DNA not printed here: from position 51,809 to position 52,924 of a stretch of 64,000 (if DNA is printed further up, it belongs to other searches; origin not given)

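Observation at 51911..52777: GreA-like factor with a histone-H1-like AKP repeat tail, encoded by tandem 54-bp repeats, divergent from polB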

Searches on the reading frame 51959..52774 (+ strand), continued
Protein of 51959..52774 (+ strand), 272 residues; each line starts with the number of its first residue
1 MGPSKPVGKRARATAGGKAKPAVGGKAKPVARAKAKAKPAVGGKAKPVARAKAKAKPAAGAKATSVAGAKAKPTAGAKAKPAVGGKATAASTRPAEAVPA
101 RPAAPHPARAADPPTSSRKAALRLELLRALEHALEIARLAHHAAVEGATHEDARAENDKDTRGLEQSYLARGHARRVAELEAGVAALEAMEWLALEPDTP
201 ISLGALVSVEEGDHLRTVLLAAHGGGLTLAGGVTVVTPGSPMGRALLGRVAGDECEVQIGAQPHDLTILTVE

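Call 34: find_encoding_contigs(protein=P0124, flank=5000, max_places=2)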
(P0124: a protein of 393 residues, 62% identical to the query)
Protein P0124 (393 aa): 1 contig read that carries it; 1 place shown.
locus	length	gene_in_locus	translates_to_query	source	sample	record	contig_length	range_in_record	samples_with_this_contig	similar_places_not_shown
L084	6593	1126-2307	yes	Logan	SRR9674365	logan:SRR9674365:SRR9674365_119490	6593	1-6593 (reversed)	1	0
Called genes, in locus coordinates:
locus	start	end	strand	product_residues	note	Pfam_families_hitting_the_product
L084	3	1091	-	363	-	?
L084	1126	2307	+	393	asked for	PF01272:GreA_GreB (weak)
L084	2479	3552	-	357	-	PF00248:Aldo_ket_red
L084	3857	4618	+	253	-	-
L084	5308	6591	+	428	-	?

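Call 35: find_encoding_contigs(protein=P0125, flank=5000, max_places=2)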
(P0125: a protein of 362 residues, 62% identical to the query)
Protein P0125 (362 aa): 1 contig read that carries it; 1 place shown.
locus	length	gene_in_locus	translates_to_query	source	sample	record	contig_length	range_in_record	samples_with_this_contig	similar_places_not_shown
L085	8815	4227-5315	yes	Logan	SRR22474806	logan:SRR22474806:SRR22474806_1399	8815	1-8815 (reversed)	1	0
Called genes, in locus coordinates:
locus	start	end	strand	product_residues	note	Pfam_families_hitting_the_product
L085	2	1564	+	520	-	?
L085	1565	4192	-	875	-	PF03104:DNA_pol_B_exo1, PF13482:RNase_H_2 (weak), PF00136:DNA_pol_B (weak)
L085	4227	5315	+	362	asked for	PF01272:GreA_GreB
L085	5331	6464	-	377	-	PF00248:Aldo_ket_red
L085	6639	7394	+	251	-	-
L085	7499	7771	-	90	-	-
